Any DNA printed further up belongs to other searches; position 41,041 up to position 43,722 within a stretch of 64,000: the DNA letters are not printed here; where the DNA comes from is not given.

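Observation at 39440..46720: Molybdenum hydroxylase / crotonase / amidohydrolase-2 operon facing a UbiD decarboxylase: candidate uncharacterised (hetero)aromatic carboxylate pathway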

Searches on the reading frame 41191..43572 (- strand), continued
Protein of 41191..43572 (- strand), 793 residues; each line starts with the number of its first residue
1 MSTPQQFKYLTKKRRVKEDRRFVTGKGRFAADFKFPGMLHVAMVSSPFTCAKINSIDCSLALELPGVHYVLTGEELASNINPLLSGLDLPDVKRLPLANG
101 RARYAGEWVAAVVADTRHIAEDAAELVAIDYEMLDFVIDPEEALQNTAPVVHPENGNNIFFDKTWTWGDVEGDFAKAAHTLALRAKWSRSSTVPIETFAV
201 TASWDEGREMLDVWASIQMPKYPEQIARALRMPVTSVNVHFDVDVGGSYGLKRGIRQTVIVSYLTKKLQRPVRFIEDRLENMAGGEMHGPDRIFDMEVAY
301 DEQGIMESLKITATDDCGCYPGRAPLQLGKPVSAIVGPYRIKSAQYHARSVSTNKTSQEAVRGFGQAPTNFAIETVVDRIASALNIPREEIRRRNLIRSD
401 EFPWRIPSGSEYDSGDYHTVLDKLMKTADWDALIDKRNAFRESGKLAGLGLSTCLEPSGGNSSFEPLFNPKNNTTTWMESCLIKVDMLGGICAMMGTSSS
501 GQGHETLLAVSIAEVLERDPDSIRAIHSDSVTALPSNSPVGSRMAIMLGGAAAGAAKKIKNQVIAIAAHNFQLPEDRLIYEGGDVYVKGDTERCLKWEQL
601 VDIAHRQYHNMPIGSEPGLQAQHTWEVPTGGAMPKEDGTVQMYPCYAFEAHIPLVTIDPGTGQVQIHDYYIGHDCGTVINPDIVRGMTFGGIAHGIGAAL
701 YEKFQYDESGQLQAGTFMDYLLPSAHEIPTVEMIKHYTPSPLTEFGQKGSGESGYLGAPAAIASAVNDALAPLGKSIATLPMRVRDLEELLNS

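Call 53: search_solved_structures(query=window:41191-43572:-, max_evalue=1e-90, show_alignments=5)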
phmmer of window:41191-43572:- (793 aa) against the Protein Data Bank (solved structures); distinct sequences matched with E-value up to 1e-90: 6.
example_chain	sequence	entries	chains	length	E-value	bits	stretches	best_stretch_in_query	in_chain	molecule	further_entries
1t3q_B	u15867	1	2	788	1.6e-109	370.6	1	17-783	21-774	quinoline 2-oxidoreductase large subunit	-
1ffu_B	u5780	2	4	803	4.9e-107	362.3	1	14-781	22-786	CUTL, MOLYBDOPROTEIN OF CARBON MONOXIDE DEHYDROGENASE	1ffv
8uem_A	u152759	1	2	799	6e-107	362.1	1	17-783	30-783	Carbon monoxide dehydrogenase (Large chain), CoxL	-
7dqx_A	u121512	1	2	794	2.6e-101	343.4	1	17-772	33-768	6-hydroxypseudooxynicotine dehydrogenase complex subunit gamma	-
1n5w_B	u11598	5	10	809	1.2e-91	311.4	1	13-776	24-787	Carbon monoxide dehydrogenase large chain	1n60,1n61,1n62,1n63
1zxi_B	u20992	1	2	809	1.6e-91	311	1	13-776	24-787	Carbon monoxide dehydrogenase large chain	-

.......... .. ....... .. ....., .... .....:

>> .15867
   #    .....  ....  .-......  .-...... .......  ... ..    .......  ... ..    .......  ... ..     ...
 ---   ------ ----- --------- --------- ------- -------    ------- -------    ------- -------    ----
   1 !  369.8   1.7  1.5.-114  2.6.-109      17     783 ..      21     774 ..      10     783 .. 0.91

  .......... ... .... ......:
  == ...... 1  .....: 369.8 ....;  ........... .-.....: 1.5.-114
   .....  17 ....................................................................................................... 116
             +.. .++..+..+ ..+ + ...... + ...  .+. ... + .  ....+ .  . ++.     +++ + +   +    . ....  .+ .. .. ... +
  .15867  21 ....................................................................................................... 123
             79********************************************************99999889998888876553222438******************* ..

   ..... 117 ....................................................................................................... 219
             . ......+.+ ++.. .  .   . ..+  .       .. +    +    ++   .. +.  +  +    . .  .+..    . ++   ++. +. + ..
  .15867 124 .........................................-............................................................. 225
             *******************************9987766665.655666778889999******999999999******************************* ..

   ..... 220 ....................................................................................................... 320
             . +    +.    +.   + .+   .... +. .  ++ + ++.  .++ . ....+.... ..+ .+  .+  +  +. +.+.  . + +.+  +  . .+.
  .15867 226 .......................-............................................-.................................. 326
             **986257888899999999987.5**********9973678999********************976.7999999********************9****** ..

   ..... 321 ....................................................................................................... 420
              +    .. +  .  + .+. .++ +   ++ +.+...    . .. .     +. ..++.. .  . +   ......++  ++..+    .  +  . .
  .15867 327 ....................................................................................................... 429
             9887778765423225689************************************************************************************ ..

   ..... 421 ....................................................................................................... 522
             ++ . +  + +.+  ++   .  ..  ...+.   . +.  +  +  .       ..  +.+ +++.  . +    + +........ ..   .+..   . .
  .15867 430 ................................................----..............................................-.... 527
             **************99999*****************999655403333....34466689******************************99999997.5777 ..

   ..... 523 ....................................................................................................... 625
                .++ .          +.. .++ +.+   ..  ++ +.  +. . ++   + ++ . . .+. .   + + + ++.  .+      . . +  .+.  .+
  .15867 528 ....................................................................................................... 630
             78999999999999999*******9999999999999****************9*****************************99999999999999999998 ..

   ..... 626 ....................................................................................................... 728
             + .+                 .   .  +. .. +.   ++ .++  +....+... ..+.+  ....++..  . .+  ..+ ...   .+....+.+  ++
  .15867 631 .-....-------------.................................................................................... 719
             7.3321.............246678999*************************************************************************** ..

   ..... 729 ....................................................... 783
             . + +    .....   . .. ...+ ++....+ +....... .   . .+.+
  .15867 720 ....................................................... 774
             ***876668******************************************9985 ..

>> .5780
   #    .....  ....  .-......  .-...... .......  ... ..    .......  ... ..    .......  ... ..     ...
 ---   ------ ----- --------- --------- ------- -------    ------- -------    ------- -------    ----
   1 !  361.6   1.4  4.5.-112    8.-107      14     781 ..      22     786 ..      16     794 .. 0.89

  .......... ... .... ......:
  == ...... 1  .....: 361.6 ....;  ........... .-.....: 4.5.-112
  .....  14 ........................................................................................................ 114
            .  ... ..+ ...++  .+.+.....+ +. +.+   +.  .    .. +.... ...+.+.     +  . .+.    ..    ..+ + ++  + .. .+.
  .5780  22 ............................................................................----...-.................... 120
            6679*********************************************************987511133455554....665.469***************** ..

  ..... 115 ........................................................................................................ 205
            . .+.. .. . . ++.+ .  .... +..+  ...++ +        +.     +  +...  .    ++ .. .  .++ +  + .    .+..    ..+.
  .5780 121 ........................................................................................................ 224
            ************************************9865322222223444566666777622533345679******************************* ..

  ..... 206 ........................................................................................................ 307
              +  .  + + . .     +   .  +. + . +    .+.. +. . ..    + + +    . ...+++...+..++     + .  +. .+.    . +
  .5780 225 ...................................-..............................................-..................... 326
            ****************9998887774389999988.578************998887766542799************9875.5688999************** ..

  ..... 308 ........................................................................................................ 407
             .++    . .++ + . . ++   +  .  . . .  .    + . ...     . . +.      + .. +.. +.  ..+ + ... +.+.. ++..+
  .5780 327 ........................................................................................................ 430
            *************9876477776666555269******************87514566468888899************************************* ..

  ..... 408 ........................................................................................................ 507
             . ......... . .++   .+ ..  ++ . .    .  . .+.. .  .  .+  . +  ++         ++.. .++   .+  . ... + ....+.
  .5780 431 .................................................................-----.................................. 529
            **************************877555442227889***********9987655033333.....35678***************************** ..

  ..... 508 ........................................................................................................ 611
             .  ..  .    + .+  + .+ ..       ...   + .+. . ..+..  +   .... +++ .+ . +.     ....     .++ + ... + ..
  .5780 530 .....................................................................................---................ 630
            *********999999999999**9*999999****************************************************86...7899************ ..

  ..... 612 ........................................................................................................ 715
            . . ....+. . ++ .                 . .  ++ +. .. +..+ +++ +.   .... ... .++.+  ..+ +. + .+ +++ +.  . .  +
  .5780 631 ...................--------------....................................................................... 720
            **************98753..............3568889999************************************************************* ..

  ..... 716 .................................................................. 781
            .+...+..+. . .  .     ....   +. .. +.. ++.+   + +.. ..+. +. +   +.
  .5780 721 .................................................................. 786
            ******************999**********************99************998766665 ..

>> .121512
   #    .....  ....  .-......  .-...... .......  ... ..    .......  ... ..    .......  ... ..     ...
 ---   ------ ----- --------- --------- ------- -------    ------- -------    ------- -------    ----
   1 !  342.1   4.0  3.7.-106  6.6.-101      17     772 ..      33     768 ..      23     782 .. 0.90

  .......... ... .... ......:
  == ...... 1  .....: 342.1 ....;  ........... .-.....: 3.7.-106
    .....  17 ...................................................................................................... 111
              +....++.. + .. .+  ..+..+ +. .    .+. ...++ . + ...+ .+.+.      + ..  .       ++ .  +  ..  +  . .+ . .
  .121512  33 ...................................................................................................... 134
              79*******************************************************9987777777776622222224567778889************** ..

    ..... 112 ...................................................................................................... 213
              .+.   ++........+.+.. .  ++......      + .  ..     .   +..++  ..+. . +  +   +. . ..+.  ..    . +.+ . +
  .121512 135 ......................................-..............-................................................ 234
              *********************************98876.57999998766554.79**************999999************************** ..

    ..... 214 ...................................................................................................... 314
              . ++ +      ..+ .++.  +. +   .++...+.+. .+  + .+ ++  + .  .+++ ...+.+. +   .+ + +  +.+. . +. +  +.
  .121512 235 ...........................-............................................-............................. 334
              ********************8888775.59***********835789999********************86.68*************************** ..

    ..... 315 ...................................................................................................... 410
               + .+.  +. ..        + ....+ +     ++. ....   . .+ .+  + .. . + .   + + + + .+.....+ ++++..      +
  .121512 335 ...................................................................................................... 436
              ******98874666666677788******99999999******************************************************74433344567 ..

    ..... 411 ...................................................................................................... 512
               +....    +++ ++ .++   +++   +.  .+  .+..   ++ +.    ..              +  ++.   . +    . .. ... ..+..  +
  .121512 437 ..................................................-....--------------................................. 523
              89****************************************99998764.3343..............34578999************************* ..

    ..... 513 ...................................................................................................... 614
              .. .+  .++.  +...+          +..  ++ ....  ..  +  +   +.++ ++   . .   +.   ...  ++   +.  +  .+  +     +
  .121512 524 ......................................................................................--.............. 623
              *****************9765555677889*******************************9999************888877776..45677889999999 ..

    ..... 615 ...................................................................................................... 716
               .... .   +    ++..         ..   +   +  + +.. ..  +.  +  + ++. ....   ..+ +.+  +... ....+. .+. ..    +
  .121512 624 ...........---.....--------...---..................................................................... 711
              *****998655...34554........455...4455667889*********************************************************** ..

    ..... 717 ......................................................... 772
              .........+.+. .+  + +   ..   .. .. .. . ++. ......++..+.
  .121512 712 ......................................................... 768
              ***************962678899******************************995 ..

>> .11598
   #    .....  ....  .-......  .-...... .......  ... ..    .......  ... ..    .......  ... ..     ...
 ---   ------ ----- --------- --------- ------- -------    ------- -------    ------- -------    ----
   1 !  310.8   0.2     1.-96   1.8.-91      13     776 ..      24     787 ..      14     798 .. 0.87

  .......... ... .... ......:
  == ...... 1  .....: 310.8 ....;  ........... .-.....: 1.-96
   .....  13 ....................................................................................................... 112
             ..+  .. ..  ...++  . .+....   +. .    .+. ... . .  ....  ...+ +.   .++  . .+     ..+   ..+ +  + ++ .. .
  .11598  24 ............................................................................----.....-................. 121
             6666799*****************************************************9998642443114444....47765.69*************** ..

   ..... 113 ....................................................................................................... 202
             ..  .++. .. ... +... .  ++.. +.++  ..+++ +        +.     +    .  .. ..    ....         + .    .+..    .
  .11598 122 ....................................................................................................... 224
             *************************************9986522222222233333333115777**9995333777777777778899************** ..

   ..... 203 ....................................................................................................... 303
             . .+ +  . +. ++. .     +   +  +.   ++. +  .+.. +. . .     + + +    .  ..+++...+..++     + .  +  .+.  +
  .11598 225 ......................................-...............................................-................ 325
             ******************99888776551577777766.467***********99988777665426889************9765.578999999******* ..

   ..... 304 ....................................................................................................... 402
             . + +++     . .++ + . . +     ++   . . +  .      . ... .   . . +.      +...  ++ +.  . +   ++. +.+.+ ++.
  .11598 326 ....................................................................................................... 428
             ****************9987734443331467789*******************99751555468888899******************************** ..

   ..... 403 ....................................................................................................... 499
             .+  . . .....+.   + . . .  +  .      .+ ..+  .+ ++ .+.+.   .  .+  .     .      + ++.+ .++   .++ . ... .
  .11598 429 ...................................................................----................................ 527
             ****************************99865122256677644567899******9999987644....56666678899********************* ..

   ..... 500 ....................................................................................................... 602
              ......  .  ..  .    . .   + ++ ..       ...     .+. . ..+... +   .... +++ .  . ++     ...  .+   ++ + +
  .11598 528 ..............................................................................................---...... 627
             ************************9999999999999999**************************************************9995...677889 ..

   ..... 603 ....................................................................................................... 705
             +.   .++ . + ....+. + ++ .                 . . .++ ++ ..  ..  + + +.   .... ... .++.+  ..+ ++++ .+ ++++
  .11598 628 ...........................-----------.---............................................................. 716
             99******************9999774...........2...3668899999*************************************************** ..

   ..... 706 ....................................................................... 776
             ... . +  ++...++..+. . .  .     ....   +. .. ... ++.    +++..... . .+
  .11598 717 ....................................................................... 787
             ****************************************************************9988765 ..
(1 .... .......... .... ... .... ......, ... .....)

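Call 76: find_related_loci(query=A2, collection=metagenome_contigs, flank=10000)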
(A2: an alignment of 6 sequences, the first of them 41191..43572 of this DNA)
Query A2 (793 aa) in metagenome_contigs; peptide patterns used: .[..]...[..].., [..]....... (x = any residue, [..] = any of these).
600 stretches matched a pattern (row limit reached: there are more); 536 encode a relative of the query (tblastn E <= 1e-3); the best 80 are kept; 80 distinct loci.
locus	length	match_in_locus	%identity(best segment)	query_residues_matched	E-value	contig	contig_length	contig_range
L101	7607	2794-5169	89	1-792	0e+0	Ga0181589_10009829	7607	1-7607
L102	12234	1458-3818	79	6-792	0e+0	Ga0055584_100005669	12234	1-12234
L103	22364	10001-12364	78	5-792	0e+0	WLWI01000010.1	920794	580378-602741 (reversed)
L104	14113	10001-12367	78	5-792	0e+0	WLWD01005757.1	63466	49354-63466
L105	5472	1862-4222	77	7-792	0e+0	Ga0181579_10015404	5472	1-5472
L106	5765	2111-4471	77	7-793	0e+0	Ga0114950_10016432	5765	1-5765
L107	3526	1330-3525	76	5-736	0e+0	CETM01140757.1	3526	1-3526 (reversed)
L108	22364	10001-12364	67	6-793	0e+0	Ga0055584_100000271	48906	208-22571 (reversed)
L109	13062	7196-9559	65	6-793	0e+0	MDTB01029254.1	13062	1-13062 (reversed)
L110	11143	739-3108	66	4-793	0e+0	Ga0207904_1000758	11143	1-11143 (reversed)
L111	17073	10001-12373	65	3-793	0e+0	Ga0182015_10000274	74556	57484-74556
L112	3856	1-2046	73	110-791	0e+0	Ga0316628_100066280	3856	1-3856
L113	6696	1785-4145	64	7-793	0e+0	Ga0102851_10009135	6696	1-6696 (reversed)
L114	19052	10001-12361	65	5-791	0e+0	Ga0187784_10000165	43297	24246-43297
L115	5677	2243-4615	65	1-791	0e+0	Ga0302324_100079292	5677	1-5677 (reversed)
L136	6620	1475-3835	62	4-791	0e+0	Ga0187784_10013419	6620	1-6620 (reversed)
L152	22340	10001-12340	63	3-782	0e+0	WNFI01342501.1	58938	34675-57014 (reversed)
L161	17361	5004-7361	61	6-791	0e+0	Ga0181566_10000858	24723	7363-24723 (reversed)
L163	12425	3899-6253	63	6-791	0e+0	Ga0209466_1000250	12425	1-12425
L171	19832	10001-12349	61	6-788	0e+0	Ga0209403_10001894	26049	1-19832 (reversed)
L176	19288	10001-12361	60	6-792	0e+0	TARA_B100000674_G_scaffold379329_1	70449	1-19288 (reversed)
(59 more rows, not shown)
